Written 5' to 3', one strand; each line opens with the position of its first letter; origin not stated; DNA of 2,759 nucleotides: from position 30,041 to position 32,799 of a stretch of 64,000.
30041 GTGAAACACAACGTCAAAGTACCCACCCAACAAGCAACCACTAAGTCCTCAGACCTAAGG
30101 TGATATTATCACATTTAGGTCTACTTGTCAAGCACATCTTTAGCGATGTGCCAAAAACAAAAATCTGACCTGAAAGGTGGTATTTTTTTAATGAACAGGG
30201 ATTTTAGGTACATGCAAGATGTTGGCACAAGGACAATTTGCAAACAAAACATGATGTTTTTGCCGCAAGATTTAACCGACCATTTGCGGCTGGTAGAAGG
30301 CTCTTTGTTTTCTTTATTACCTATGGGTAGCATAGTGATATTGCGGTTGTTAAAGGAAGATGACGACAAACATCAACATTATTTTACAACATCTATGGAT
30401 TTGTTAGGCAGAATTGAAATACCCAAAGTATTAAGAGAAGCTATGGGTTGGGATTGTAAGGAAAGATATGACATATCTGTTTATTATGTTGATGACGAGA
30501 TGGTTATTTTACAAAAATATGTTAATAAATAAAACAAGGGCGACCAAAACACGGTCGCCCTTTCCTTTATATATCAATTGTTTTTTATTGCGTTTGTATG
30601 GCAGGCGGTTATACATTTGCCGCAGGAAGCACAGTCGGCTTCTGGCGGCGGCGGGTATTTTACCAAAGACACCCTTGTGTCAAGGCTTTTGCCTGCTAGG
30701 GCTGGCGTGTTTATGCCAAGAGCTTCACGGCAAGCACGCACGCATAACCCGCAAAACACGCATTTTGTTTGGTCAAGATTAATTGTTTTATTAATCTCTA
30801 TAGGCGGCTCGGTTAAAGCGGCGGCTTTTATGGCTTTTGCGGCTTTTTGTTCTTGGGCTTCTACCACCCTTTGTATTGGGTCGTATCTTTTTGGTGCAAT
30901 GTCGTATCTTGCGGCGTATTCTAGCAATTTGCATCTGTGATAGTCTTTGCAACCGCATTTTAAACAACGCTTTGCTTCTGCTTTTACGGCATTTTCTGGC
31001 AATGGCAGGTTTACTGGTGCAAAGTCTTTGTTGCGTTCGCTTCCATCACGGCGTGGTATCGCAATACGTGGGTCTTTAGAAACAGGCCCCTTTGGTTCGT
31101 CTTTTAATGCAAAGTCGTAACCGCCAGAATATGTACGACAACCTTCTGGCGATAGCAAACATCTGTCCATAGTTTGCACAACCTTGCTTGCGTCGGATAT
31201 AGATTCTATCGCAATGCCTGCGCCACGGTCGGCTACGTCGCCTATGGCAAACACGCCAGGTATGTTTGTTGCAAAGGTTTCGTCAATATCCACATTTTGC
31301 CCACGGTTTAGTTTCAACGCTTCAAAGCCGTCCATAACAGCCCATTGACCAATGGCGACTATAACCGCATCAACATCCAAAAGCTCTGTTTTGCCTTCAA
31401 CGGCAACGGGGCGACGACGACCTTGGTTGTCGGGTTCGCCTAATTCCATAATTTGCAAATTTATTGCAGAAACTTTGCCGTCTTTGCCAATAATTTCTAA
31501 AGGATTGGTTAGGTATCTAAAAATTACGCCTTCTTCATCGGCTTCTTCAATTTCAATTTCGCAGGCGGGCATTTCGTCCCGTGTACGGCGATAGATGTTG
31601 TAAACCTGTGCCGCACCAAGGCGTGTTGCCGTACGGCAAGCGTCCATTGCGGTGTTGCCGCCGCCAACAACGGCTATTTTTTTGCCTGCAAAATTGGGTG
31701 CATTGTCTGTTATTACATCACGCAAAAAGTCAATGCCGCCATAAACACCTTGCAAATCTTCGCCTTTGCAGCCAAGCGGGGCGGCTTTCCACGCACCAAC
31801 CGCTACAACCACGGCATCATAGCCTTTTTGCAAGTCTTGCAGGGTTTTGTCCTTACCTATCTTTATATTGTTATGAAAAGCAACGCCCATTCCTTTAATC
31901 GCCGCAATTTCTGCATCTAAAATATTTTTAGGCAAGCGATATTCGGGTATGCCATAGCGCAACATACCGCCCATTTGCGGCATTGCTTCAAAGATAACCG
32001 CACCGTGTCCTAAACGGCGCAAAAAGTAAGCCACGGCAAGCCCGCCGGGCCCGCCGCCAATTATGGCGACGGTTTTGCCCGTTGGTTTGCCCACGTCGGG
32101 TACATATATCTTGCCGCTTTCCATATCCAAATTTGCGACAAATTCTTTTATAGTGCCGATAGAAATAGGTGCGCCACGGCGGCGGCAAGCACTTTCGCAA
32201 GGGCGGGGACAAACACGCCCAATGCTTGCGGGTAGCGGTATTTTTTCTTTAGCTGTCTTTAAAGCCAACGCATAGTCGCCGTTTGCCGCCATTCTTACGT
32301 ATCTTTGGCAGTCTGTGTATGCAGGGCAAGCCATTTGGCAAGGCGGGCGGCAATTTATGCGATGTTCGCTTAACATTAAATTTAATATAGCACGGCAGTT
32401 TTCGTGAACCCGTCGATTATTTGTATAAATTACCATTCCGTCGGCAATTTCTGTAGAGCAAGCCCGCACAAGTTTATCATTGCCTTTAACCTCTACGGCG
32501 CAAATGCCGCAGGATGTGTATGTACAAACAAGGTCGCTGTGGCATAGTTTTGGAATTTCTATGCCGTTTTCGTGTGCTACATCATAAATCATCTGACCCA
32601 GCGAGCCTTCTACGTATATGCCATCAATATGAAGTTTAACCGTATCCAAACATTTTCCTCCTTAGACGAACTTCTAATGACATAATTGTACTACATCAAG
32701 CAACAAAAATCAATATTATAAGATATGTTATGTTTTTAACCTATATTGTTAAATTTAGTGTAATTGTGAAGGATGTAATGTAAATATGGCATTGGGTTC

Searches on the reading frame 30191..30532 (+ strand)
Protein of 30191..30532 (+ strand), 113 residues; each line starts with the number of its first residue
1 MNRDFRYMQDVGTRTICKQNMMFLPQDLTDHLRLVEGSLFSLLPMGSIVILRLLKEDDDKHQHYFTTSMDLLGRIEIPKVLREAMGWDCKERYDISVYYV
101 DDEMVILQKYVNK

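Call 18: search_protein_families(library=pfam, proteins=[window:30191-30532:+], max_evalue=0.01)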
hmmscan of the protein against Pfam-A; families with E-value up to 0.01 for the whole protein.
window:30191-30532:+ (113 aa): 0 families

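Call 22: find_homologous_proteins(query=window:30191-30529:+)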
Query window:30191-30529:+ (113 aa): 1 proteins with E <= 0.001 among 3 candidates.
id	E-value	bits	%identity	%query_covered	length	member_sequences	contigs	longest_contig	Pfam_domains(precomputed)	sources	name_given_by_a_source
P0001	3.4e-70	251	100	100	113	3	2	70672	-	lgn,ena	-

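Call 23: find_encoding_contigs(protein=P0001, flank=3000, max_places=6)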
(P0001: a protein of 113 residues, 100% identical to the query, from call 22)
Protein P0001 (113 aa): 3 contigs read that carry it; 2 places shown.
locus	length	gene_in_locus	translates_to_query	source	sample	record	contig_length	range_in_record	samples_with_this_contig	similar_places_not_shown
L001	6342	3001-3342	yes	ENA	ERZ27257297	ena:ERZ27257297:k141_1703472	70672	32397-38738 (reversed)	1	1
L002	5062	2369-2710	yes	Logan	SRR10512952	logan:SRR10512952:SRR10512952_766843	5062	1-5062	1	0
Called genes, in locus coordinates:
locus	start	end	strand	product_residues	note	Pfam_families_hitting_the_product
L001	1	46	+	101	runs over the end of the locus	PF13031:DUF3892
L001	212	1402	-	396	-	PF22746:SHOCT-like_DUF2089-C, PF13349:DUF4097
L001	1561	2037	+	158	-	-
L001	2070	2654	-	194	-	-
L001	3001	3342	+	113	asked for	-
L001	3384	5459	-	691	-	PF13510:Fer2_4, PF14691:Fer4_20, PF00070:Pyr_redox (faint), PF01266:DAO (faint), PF07992:Pyr_redox_2, PF13738:Pyr_redox_3 (faint), PF13450:NAD_binding_8 (weak)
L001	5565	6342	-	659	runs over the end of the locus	PF00144:Beta-lactamase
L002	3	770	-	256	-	?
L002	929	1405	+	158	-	-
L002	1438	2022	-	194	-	-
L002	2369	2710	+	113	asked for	-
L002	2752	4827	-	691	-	PF13510:Fer2_4, PF14691:Fer4_20, PF00070:Pyr_redox (faint), PF01266:DAO (faint), PF07992:Pyr_redox_2, PF13738:Pyr_redox_3 (faint), PF13450:NAD_binding_8 (weak)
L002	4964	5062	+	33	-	?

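Call 61: search_protein_families(library=pfam, proteins=[window:30191-30529:+], max_evalue=10)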
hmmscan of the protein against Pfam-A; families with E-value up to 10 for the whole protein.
seq(113 aa): 1 family
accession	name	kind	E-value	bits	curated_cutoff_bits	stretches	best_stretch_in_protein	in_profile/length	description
PF02381.23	MraZ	-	0.12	12.8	23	1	67-86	8-27/72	MraZ protein, putative antitoxin-like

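Call 62: search_protein_families(library=phrogs, proteins=[window:30191-30529:+], max_evalue=1)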
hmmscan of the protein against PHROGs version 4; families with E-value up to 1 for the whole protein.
seq(113 aa): 3 families
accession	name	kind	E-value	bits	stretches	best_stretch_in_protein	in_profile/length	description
phrog_4681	-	moron, auxiliary metabolic gene and host takeover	7.2e-07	30.1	1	68-112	9-50/87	antitoxin from a toxin-antitoxin system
phrog_36746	-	moron, auxiliary metabolic gene and host takeover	0.11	14.1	1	68-105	9-44/93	antitoxin from a toxin-antitoxin system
phrog_12084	-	unknown function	0.16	13.4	1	13-67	7-61/91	-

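Call 66: search_solved_structures(query=window:30191-30529:+, max_evalue=10, show_alignments=2)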
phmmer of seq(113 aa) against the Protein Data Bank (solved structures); distinct sequences matched with E-value up to 10: 5.
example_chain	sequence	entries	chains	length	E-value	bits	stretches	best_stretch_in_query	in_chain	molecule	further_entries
1yfb_A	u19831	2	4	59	0.00026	24.2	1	66-110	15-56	Transition state regulatory protein abrB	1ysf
1z0r_A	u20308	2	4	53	0.00074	22.8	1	68-110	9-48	Transition state regulatory protein abrB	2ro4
2k1n_A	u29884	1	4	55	0.00083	22.6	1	68-110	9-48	AbrB family transcriptional regulator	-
2fy9_A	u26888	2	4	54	0.16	15.3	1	68-110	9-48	Putative transition state regulator abh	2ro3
2glw_A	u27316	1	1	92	0.45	13.8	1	43-89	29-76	92aa long hypothetical protein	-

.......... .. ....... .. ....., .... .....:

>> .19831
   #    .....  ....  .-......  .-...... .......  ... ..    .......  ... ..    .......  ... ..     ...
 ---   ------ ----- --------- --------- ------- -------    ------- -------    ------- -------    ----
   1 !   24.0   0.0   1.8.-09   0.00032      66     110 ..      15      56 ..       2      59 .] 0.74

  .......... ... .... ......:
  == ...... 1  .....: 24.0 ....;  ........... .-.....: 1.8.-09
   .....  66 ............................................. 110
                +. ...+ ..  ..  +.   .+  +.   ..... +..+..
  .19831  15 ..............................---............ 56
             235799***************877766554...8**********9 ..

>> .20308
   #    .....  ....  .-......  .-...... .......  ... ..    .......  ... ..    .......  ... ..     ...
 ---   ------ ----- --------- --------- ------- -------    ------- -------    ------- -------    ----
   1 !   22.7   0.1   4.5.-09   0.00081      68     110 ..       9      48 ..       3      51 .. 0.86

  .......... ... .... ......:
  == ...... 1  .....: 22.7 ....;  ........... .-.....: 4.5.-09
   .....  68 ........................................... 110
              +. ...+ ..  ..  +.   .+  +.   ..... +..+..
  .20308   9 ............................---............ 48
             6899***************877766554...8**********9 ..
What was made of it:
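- The downstream proteins of c2 and c3 are AbrB-type DNA binders (calls 61, 66).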

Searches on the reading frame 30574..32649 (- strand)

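Call 18: search_protein_families(library=pfam, proteins=[window:30574-32649:-], max_evalue=0.01)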
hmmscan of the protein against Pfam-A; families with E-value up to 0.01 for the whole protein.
window:30574-32649:- (691 aa): 13 families
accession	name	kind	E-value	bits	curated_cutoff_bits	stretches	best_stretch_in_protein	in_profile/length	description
PF07992.20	Pyr_redox_2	-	4.1e-34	118.8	26.1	1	193-479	2-283/291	Pyridine nucleotide-disulphide oxidoreductase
PF13510.11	Fer2_4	-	3.1e-18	66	22.8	1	3-78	3-81/82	2Fe-2S iron-sulfur cluster binding domain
PF14691.11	Fer4_20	-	5.6e-16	58.8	25.8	1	98-178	25-111/113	Dihydroprymidine dehydrogenase domain II, 4Fe-4S cluster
PF00070.33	Pyr_redox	-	1.6e-09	38.5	22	1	324-398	1-79/82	Pyridine nucleotide-disulphide oxidoreductase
PF13738.12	Pyr_redox_3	-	2.9e-09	37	30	1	315-470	157-305/305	Pyridine nucleotide-disulphide oxidoreductase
PF13450.12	NAD_binding_8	-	7.7e-06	26.5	21.9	1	196-231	1-36/68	NAD(P)-binding Rossmann-like domain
PF01266.30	DAO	-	3e-05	24.2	27.9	0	194-227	2-35/353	FAD dependent oxidoreductase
PF12838.12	Fer4_7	-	0.00041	21.2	27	1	619-640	27-48/52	4Fe-4S dicluster domain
PF00037.32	Fer4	-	0.00052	20.2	21.1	1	625-640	3-18/24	4Fe-4S binding domain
PF00111.32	Fer2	-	0.0008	19.7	21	1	12-57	9-50/77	2Fe-2S iron-sulfur cluster binding domain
PF13187.11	Fer4_9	-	0.0034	17.8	27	1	629-688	1-52/52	4Fe-4S dicluster domain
PF01494.25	FAD_binding_3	-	0.0044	16.7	22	1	193-223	3-33/349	FAD binding domain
PF12831.13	FAD_oxidored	-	0.0045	16.8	27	1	194-264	2-70/416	FAD dependent oxidoreductase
